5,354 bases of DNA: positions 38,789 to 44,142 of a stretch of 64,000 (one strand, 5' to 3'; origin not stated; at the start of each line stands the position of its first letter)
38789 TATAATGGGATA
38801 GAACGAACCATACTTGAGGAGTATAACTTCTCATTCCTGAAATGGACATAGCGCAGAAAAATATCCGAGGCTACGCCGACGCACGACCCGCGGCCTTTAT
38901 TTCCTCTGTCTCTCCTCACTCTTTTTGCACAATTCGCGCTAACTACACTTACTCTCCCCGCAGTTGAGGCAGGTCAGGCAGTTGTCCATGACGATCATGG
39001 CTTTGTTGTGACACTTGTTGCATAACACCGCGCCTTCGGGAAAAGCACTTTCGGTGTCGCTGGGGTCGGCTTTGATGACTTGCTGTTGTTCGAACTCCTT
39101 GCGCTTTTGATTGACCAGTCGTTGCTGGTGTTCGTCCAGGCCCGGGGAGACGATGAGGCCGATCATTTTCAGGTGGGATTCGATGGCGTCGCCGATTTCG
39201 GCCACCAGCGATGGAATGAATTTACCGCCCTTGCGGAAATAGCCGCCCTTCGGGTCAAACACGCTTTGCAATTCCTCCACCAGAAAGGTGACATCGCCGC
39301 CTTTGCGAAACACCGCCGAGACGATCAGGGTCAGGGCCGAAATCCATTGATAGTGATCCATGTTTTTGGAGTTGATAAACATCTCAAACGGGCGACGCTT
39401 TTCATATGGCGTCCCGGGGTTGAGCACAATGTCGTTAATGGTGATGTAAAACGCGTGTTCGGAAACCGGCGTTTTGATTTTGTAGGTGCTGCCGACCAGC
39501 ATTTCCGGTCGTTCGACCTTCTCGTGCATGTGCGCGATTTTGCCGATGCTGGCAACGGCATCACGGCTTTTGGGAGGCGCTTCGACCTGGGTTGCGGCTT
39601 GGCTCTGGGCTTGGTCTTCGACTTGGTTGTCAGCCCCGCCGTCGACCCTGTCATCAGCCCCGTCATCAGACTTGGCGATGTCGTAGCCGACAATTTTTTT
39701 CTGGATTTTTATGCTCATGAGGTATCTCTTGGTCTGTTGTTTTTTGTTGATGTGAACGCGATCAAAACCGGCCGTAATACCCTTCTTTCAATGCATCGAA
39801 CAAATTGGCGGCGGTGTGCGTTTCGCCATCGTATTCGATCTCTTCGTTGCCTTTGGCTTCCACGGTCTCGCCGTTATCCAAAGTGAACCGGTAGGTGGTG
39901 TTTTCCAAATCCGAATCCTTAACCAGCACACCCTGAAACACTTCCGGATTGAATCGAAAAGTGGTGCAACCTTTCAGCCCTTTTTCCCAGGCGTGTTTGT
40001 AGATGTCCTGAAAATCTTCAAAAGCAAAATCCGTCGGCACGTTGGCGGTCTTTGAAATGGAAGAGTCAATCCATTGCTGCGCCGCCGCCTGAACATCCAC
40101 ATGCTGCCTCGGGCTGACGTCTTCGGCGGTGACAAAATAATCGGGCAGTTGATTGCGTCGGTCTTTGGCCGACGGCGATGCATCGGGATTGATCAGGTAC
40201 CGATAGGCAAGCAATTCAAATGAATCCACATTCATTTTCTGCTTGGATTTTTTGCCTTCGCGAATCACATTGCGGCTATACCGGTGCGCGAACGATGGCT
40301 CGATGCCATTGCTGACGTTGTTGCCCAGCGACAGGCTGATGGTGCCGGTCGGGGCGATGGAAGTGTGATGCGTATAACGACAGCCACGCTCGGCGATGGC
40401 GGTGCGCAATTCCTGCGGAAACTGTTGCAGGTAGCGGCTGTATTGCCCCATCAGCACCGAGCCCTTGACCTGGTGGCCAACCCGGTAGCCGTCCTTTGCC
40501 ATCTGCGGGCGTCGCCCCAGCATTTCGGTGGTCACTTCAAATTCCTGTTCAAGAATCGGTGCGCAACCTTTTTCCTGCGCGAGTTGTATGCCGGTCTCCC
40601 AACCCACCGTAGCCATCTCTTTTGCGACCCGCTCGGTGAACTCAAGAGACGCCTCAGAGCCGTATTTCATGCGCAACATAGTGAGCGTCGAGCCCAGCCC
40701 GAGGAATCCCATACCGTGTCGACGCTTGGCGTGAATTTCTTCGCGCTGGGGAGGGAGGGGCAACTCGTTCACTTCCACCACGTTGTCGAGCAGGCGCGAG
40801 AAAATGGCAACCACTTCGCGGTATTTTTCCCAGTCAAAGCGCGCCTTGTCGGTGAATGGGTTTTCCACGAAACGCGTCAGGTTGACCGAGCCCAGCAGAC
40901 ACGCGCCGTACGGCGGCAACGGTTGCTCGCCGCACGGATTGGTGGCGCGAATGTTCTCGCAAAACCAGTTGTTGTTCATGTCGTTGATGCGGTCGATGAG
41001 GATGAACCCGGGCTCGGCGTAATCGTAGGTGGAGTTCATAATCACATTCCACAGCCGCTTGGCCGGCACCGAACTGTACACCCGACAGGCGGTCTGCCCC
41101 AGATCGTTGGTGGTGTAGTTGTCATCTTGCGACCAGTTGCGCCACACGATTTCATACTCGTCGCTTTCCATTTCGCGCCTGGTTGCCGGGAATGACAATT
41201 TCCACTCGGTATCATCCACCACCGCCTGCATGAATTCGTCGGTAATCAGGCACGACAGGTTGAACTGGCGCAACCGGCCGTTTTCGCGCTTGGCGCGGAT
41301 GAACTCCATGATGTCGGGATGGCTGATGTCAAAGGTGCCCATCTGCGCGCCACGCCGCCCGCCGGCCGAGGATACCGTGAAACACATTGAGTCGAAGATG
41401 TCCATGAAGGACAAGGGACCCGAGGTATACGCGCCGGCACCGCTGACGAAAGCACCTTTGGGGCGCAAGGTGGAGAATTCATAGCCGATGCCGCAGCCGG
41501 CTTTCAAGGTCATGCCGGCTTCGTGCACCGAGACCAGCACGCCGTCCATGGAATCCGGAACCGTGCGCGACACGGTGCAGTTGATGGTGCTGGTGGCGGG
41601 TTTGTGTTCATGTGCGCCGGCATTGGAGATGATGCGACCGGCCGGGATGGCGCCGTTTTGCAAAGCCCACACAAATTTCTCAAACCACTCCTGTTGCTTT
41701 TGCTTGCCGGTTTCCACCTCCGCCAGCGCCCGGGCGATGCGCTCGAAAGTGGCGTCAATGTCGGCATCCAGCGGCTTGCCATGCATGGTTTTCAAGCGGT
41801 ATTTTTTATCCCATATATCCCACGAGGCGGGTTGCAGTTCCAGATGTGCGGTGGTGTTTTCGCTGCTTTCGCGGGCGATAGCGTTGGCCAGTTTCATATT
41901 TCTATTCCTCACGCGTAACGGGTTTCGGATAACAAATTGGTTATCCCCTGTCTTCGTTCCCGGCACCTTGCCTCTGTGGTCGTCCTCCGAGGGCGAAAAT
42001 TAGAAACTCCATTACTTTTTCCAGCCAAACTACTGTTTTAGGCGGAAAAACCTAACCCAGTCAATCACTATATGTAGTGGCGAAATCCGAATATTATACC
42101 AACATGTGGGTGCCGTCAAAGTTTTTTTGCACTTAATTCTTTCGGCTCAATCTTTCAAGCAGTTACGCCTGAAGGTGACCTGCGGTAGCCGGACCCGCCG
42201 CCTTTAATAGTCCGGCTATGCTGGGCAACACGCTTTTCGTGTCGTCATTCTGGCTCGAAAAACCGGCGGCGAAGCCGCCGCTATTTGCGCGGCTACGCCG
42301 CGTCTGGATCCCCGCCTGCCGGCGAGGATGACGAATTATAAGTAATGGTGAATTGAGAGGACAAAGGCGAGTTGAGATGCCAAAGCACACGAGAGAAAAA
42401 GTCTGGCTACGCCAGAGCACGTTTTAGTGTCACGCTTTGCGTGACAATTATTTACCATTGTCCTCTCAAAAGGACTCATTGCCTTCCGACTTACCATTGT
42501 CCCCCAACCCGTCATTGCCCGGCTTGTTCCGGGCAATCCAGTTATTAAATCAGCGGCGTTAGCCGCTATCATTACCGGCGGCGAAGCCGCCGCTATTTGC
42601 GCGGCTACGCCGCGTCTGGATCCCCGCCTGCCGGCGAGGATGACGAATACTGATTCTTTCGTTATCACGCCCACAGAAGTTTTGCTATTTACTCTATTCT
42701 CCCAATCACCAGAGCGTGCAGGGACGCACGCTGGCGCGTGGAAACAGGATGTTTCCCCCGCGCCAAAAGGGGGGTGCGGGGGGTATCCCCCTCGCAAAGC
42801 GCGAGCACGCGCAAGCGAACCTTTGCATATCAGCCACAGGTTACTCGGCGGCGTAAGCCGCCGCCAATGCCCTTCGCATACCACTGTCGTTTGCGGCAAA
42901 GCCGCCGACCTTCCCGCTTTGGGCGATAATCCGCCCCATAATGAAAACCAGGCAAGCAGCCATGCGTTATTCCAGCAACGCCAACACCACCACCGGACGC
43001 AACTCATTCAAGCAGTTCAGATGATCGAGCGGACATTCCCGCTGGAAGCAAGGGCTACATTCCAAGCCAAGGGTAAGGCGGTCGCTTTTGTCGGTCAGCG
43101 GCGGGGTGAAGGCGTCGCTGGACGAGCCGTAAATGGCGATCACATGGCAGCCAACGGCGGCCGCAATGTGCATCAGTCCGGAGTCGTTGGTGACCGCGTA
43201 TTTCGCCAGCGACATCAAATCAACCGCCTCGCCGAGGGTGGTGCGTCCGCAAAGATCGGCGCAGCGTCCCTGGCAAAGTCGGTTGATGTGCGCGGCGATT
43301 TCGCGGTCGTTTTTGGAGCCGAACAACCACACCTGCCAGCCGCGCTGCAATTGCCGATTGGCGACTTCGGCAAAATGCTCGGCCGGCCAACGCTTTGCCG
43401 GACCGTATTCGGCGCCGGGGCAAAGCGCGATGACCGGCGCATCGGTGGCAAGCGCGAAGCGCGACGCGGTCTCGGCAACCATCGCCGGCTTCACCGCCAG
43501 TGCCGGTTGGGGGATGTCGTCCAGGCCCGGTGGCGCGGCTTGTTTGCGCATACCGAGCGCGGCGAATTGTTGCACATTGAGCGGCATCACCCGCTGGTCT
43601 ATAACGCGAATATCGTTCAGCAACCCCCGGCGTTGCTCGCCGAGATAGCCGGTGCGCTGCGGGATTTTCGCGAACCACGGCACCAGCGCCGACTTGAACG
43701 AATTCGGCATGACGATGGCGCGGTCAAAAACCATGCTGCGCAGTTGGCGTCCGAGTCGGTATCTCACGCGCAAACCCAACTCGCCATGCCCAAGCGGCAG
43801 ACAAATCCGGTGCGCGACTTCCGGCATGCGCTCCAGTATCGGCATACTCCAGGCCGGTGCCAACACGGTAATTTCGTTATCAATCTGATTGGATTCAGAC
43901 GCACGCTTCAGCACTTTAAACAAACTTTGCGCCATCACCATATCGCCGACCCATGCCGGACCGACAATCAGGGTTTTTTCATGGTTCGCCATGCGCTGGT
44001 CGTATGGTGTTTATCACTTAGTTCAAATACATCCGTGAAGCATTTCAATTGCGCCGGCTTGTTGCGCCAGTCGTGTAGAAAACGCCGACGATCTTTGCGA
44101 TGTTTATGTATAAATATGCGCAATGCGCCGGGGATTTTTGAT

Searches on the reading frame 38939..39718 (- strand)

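Call 10: search_protein_families(library=pfam, proteins=[window:38939-39718:-], max_evalue=0.001)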
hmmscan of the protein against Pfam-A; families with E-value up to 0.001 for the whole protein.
window:38939-39718:- (259 aa): 1 family
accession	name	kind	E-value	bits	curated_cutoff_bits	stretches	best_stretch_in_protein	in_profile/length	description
PF12637.14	TSCPD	-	4.1e-07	30.6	22.8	1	78-183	2-88/88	TSCPD domain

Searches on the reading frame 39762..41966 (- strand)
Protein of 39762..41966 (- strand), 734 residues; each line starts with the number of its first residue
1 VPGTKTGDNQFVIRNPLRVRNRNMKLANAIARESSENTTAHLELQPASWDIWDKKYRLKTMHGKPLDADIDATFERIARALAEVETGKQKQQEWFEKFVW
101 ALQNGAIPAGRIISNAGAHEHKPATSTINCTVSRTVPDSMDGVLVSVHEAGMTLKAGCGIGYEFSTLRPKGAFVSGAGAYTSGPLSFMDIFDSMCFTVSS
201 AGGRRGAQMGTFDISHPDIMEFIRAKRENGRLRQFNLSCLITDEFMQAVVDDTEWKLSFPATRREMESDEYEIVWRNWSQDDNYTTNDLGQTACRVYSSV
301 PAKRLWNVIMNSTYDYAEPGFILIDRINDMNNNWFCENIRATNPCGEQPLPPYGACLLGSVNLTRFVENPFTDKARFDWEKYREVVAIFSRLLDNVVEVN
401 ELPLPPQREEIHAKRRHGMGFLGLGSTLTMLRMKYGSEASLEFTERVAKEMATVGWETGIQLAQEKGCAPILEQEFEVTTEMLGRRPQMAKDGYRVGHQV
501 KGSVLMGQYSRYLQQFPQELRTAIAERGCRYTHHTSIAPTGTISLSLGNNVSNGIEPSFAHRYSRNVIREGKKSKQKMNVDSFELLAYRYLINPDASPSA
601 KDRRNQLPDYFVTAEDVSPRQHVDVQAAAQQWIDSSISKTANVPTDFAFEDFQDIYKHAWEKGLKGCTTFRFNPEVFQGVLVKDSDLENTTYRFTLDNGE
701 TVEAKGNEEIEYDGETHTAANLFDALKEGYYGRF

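Call 10: search_protein_families(library=pfam, proteins=[window:39762-41966:-], max_evalue=0.001)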
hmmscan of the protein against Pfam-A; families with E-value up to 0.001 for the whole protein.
window:39762-41966:- (734 aa): 2 families
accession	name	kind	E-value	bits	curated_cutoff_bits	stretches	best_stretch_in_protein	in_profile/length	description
PF02867.20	Ribonuc_red_lgC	-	2.2e-128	429.6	23.9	1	130-669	3-522/523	Ribonucleotide reductase, barrel domain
PF00317.26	Ribonuc_red_lgN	-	8.3e-10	39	28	1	43-118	2-74/77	Ribonucleotide reductase, all-alpha domain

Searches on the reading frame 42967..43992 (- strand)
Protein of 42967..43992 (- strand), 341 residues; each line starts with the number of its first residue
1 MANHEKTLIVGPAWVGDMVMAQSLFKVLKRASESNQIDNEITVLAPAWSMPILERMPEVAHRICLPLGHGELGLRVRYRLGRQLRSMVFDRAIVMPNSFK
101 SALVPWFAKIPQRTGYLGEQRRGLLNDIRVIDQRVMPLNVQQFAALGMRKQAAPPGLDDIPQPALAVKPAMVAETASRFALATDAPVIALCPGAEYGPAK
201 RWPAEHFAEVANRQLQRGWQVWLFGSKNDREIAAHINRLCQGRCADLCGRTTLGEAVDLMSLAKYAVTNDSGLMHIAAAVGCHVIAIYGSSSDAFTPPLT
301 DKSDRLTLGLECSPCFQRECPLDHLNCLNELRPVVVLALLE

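Call 8: search_protein_families(library=pfam, proteins=[window:42967-43992:-], max_evalue=0.01)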
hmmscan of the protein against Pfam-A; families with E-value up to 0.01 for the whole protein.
window:42967-43992:- (341 aa): 1 family
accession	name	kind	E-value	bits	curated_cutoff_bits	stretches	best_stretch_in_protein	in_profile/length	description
PF01075.23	Glyco_transf_9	-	2.1e-69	234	22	1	77-324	1-245/247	Glycosyltransferase family 9 (heptosyltransferase)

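Call 36: search_protein_families(library=ncbifam, proteins=[window:42967-43992:-], max_evalue=0.01)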
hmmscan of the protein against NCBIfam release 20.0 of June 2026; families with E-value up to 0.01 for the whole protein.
window:42967-43992:- (341 aa): 7 families
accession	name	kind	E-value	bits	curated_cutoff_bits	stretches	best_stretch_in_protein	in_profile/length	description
TIGR02195.1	heptsyl_trn_II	equivalog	3.6e-130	434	134.6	1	6-339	1-333/339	lipopolysaccharide heptosyltransferase II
NF008162.0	PRK10916.1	equivalog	9.4e-102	340.8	569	1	6-305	2-304/348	ADP-heptose--LPS heptosyltransferase RfaF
TIGR02193.1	heptsyl_trn_I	equivalog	6.1e-16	58.5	185.3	1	8-297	3-290/320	lipopolysaccharide heptosyltransferase I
TIGR02201.1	heptsyl_trn_III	equivalog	7.2e-14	51.6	170.2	1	13-305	8-303/344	putative lipopolysaccharide heptosyltransferase III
NF007742.0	PRK10422.1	equivalog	7.3e-12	44.7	467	1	200-304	197-304/352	lipopolysaccharide core heptosyltransferase RfaQ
NF008204.0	PRK10964.1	equivalog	7.6e-06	25.3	437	1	199-291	191-282/322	lipopolysaccharide heptosyltransferase RfaC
TIGR04414.1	hepto_Aah_TibC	equivalog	0.0013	17.7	200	1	200-292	218-310/374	autotransporter strand-loop-strand O-heptosyltransferase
